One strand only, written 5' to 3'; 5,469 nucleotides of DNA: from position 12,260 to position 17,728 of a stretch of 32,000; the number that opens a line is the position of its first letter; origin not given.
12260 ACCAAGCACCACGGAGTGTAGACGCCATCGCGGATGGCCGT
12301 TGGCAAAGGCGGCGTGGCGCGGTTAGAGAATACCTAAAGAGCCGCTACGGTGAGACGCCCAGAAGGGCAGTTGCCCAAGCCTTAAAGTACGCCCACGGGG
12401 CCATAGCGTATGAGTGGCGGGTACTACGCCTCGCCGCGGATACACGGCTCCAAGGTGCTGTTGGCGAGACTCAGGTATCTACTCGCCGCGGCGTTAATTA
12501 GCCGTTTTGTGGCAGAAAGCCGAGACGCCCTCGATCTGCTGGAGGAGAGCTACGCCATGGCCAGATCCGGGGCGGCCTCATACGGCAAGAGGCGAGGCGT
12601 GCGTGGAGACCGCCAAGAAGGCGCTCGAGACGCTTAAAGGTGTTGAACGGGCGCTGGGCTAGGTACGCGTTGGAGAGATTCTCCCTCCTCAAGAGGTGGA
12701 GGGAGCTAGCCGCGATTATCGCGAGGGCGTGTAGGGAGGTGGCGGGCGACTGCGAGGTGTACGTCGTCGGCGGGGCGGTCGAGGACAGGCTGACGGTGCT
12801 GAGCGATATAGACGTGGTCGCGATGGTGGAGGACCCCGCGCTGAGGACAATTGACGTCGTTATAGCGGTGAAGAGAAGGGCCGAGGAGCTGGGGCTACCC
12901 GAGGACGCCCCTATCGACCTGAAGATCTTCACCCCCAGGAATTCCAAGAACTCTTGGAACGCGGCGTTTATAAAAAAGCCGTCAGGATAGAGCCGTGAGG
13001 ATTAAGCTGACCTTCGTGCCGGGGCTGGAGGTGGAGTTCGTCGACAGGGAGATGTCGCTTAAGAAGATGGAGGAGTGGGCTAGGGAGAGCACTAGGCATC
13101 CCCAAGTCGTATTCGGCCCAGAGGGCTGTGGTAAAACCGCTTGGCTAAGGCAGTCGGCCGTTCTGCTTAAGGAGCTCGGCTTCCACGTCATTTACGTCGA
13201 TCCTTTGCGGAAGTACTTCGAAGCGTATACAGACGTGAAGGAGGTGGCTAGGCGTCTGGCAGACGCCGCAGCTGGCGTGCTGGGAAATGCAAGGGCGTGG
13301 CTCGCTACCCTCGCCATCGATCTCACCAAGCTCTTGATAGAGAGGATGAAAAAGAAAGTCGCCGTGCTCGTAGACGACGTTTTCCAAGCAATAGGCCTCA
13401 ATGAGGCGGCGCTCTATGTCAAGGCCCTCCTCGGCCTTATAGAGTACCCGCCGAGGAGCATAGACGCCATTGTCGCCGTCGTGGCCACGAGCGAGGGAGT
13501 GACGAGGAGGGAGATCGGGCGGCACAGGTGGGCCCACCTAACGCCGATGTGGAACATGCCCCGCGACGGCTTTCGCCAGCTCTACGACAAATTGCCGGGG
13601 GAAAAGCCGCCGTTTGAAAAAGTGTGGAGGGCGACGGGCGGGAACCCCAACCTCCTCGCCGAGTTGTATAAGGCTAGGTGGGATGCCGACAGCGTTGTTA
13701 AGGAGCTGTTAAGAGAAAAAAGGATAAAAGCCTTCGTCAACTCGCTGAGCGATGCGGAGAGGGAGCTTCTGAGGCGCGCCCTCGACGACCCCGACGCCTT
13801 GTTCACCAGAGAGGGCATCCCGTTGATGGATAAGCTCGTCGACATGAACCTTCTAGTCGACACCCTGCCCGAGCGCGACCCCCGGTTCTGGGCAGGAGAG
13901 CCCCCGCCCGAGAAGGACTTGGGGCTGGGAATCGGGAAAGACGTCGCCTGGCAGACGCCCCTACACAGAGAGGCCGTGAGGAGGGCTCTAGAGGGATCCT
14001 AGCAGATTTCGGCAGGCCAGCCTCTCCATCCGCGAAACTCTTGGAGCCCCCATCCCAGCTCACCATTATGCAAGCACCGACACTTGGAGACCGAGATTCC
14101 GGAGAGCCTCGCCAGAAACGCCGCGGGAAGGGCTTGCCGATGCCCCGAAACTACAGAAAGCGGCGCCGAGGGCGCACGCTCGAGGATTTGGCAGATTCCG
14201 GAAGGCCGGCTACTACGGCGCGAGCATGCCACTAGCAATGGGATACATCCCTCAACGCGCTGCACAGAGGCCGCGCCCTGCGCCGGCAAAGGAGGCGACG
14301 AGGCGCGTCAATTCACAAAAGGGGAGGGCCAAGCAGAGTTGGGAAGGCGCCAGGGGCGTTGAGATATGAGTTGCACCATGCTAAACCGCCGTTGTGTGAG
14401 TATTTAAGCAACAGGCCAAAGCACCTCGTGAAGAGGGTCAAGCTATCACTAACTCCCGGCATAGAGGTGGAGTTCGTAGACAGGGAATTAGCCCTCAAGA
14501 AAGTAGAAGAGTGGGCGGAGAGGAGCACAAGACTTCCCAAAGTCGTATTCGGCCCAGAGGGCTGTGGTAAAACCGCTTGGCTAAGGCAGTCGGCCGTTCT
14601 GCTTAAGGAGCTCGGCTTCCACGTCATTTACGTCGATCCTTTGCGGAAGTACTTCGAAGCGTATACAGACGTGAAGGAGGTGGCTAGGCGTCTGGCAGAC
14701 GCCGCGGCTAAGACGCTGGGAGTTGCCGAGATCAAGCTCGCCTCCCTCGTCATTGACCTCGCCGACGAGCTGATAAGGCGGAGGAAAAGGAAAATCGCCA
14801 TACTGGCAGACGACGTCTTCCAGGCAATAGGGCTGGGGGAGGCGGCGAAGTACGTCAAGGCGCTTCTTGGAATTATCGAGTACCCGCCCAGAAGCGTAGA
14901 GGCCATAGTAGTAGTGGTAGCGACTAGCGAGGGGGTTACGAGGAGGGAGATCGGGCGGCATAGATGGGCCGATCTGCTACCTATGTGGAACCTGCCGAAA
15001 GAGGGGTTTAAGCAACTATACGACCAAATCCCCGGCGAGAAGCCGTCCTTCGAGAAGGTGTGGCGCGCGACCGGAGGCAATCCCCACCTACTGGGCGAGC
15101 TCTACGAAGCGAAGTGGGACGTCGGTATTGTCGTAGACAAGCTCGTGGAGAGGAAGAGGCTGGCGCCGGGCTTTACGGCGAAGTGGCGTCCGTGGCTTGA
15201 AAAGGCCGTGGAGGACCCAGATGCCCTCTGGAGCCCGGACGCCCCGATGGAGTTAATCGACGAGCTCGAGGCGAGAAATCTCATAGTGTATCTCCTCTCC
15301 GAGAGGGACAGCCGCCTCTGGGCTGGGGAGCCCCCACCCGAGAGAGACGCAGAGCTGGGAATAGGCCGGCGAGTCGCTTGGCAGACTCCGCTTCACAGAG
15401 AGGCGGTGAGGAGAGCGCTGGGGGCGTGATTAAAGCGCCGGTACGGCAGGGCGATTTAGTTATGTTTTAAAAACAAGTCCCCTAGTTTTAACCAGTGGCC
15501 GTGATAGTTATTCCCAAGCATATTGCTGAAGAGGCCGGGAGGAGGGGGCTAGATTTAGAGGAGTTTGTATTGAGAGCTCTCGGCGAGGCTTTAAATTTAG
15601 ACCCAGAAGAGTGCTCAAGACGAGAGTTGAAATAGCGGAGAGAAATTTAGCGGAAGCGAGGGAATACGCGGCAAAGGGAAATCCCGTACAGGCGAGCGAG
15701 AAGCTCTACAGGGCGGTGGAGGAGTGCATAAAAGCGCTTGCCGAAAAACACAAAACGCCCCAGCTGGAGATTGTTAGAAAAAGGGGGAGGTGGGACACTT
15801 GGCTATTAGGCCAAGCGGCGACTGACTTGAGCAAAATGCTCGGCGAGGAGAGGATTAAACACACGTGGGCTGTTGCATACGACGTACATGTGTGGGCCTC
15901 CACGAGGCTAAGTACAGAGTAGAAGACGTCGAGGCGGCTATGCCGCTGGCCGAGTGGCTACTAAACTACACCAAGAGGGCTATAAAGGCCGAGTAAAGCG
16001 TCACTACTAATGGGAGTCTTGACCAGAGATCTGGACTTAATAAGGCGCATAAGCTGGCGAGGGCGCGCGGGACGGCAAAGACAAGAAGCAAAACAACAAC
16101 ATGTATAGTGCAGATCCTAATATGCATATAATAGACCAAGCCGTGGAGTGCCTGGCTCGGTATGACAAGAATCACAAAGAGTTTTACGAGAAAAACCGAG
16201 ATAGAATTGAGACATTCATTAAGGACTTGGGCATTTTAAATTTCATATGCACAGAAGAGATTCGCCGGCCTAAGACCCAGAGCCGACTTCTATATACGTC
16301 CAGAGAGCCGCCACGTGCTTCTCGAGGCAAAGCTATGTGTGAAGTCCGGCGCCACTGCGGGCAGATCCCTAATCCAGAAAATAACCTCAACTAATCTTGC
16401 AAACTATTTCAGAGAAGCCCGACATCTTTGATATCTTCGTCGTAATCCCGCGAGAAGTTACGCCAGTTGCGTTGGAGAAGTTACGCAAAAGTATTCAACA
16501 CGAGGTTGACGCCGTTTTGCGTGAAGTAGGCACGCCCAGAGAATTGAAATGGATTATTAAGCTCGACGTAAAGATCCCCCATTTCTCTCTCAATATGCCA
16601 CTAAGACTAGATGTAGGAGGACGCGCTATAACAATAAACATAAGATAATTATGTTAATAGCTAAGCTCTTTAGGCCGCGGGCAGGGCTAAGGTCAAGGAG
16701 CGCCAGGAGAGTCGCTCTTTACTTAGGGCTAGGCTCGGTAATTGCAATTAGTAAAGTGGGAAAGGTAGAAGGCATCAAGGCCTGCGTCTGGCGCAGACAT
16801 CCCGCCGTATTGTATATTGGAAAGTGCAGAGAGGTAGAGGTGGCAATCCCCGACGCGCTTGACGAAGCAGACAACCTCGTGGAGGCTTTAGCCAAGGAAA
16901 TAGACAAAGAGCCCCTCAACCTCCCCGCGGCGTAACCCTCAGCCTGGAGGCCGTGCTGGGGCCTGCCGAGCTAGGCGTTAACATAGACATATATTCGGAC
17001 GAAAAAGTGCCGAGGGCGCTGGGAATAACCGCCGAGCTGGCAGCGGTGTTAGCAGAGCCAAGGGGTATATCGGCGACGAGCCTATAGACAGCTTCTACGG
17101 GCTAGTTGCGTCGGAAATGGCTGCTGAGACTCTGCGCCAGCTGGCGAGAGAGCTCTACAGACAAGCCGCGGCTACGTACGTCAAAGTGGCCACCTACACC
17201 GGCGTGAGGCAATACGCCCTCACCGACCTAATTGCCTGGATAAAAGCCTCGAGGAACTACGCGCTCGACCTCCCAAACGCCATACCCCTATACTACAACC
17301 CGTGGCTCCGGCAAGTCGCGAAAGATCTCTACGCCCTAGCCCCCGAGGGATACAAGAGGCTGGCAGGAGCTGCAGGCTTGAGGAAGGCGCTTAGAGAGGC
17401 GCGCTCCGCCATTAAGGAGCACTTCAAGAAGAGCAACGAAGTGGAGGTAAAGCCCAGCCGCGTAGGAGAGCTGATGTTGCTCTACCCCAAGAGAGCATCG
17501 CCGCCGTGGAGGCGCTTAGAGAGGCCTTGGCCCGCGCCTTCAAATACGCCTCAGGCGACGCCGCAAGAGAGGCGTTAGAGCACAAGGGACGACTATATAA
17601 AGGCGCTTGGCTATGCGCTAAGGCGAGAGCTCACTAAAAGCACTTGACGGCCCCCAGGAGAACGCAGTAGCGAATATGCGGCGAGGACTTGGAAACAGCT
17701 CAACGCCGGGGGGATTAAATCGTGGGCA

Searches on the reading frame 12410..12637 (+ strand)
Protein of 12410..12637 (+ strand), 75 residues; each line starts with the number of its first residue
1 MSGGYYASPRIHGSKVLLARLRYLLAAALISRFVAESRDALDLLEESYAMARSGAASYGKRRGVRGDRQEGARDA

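Call 3: search_protein_families(library=pfam, proteins=[window:12410-12637:+], max_evalue=0.1)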
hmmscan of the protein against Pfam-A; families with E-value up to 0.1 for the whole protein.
window:12410-12637:+ (75 aa): 1 family
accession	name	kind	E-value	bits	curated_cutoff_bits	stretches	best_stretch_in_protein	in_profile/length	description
PF05168.19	HEPN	-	0.089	13.4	22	1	8-63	50-96/117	HEPN domain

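Call 4: search_protein_families(library=ncbifam, proteins=[window:12410-12637:+], max_evalue=0.1)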
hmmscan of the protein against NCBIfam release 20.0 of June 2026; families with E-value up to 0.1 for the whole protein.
window:12410-12637:+ (75 aa): 0 families

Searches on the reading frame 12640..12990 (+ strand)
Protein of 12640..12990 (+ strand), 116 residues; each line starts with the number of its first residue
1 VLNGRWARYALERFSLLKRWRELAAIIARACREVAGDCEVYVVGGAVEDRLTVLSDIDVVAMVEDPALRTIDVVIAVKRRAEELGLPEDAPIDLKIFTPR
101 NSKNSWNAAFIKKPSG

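Call 3: search_protein_families(library=pfam, proteins=[window:12640-12990:+], max_evalue=0.1)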
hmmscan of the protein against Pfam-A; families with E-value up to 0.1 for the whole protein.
window:12640-12990:+ (116 aa): 2 families
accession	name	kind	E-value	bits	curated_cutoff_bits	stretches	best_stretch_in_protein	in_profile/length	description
PF01909.29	NTP_transf_2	-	0.00017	22.3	21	1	27-77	4-47/93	Nucleotidyltransferase domain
PF22600.2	MTPAP-like_central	-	0.011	16.2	27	1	21-68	23-70/139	Poly(A) RNA polymerase, mitochondrial-like, central palm domain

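Call 4: search_protein_families(library=ncbifam, proteins=[window:12640-12990:+], max_evalue=0.1)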
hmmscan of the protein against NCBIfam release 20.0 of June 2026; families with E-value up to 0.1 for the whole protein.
window:12640-12990:+ (116 aa): 1 family
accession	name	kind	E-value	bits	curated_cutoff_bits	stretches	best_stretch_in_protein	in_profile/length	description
NF009857.0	PRK13322.1-2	equivalog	0.0082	15.6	378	1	4-66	178-237/249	pantothenate kinase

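Call 24: search_protein_families(library=padloc, proteins=[window:12640-12990:+], max_evalue=0.01)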
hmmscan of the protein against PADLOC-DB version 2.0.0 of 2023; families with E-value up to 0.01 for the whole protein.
window:12640-12990:+ (116 aa): 0 families

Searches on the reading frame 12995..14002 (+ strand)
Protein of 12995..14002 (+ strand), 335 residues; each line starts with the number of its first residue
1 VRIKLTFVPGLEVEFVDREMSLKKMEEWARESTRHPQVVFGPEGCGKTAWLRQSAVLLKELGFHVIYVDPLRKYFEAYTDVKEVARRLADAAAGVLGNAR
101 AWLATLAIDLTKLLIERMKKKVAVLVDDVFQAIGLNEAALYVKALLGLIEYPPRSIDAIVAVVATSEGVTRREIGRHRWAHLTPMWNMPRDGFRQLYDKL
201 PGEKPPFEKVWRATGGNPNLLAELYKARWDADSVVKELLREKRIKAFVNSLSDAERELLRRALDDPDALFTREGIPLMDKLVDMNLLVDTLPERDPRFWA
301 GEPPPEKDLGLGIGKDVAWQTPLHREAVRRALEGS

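Call 3: search_protein_families(library=pfam, proteins=[window:12995-14002:+], max_evalue=0.1)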
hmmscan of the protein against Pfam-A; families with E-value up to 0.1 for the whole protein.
window:12995-14002:+ (335 aa): 7 families
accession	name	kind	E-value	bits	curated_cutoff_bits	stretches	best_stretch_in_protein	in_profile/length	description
PF01637.24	ATPase_2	-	1.4e-77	261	33.2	1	15-224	1-225/225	ATPase domain predominantly from Archaea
PF25199.1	nSTAND_NTPase5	-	0.00022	21.5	34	1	29-74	36-82/145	Novel STAND NTPase 5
PF13401.12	AAA_22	-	0.0012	19.6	27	1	33-128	4-92/130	AAA domain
PF13191.12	AAA_16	-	0.0073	17.3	32.6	1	35-151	25-161/167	AAA ATPase domain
PF20720.3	nSTAND3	-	0.019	15.1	27.2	0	38-83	21-67/155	Novel STAND NTPase 3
PF13671.12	AAA_33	-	0.037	14.8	27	1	38-98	3-47/143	AAA domain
PF13604.12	AAA_30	-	0.093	12.9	27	0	31-70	15-54/191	AAA domain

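Call 4: search_protein_families(library=ncbifam, proteins=[window:12995-14002:+], max_evalue=0.1)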
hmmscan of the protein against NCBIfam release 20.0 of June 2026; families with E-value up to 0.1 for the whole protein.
window:12995-14002:+ (335 aa): 5 families
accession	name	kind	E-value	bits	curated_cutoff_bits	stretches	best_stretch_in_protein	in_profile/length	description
NF007606.0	PRK10253.1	equivalog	0.0043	16.5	497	1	35-90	34-85/266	iron-enterobactin ABC transporter ATP-binding protein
NF009087.0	PRK12422.1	equivalog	0.017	14.3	657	1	23-69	130-176/455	chromosomal replication initiator protein DnaA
NF040586.1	FxSxx_TPR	equivalog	0.019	13.4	300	1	12-49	5-40/830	FxSxx-COOH system tetratricopeptide repeat protein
TIGR03420.1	DnaA_homol_Hda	equivalog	0.024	14.2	194.8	1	20-78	24-81/226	DnaA regulatory inactivator Hda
NF009067.0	PRK12402.1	equivalog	0.059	12.3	317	0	7-52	9-54/340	replication factor C small subunit 2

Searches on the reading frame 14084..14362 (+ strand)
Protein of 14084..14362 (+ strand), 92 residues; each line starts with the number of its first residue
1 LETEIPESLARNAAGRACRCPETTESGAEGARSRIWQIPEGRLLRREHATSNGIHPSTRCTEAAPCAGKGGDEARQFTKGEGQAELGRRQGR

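Call 3: search_protein_families(library=pfam, proteins=[window:14084-14362:+], max_evalue=0.1)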
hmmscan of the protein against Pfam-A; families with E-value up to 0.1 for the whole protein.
window:14084-14362:+ (92 aa): 0 families

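Call 4: search_protein_families(library=ncbifam, proteins=[window:14084-14362:+], max_evalue=0.1)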
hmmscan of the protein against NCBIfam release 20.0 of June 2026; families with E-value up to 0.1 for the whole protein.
window:14084-14362:+ (92 aa): 0 families

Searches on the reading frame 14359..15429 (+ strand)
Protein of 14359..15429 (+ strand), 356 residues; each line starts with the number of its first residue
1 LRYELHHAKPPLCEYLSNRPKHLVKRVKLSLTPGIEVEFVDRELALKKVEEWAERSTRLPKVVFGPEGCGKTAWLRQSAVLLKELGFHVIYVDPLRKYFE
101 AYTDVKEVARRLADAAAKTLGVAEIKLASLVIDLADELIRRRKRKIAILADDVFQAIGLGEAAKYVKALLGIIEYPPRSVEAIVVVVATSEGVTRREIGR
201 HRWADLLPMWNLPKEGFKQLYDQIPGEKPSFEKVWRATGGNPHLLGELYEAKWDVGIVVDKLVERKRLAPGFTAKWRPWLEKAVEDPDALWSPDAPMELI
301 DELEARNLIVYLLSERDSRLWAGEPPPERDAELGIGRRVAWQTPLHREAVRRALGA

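Call 3: search_protein_families(library=pfam, proteins=[window:14359-15429:+], max_evalue=0.1)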
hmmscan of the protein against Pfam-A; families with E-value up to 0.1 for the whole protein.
window:14359-15429:+ (356 aa): 8 families
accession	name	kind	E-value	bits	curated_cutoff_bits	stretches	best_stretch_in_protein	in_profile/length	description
PF01637.24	ATPase_2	-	1.5e-77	260.8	33.2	1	39-248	1-225/225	ATPase domain predominantly from Archaea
PF25199.1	nSTAND_NTPase5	-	4.6e-05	23.7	34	1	49-96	32-80/145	Novel STAND NTPase 5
PF13401.12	AAA_22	-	0.00076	20.2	27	1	57-169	4-107/130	AAA domain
PF00004.35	AAA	-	0.012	16.5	21.2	1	63-190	3-109/131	ATPase family associated with various cellular activities (AAA)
PF20720.3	nSTAND3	-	0.036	14.2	27.2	0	62-107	21-67/155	Novel STAND NTPase 3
PF13479.12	AAA_24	-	0.042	14.1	27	1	62-140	6-78/195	AAA domain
PF13671.12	AAA_33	-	0.063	14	27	0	62-116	3-52/143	AAA domain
PF13191.12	AAA_16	-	0.084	13.8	32.6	0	60-152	26-140/167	AAA ATPase domain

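Call 4: search_protein_families(library=ncbifam, proteins=[window:14359-15429:+], max_evalue=0.1)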
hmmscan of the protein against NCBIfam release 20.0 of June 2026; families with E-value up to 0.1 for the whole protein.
window:14359-15429:+ (356 aa): 3 families
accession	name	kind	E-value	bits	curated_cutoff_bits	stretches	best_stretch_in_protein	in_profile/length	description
NF007606.0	PRK10253.1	equivalog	0.0039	16.6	497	1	63-132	38-103/266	iron-enterobactin ABC transporter ATP-binding protein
NF009087.0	PRK12422.1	equivalog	0.019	14.1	657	1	49-93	132-176/455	chromosomal replication initiator protein DnaA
TIGR03420.1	DnaA_homol_Hda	equivalog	0.037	13.6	194.8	1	43-101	23-80/226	DnaA regulatory inactivator Hda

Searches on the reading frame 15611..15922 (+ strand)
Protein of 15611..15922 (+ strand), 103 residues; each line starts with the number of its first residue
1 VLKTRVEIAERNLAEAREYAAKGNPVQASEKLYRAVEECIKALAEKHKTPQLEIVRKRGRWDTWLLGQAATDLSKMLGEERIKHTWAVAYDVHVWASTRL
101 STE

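Call 3: search_protein_families(library=pfam, proteins=[window:15611-15922:+], max_evalue=0.1)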
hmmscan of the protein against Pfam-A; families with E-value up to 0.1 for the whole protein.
window:15611-15922:+ (103 aa): 4 families
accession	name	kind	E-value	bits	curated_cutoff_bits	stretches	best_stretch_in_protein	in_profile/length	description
PF05942.16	PaREP1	-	1.2e-27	96.5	24.4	1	5-96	2-93/115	Archaeal PaREP1/PaREP8 family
PF18915.5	DUF5667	-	0.017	16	27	1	6-49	34-76/99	Domain of unknown function (DUF5667)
PF19320.4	GlfT2_domain3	-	0.032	14.4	27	1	13-61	75-124/197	Galactofuranosyltransferase-2, domain 3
PF05016.21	ParE_toxin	-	0.085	13.9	23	0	9-52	7-48/89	ParE toxin of type II toxin-antitoxin system, parDE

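Call 4: search_protein_families(library=ncbifam, proteins=[window:15611-15922:+], max_evalue=0.1)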
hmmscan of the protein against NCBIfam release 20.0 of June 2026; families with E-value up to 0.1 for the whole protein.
window:15611-15922:+ (103 aa): 1 family
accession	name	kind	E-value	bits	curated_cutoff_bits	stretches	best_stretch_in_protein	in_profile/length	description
TIGR04332.1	gamma_Glu_sys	subfamily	0.047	12.9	100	1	18-85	21-88/307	poly-gamma-glutamate system protein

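Call 24: search_protein_families(library=padloc, proteins=[window:15611-15922:+], max_evalue=0.01)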
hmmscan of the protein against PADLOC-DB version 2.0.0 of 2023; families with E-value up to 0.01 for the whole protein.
window:15611-15922:+ (103 aa): 0 families

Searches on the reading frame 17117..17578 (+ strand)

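Call 3: search_protein_families(library=pfam, proteins=[window:17117-17578:+], max_evalue=0.1)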
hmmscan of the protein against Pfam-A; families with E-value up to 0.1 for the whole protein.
window:17117-17578:+ (153 aa): 1 family
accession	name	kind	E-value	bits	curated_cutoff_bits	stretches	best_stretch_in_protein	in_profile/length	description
PF04497.17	Pox_E2-like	-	0.043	12.7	30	1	7-72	33-97/729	Poxviridae protein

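Call 4: search_protein_families(library=ncbifam, proteins=[window:17117-17578:+], max_evalue=0.1)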
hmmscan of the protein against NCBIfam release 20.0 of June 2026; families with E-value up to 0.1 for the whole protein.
window:17117-17578:+ (153 aa): 0 families
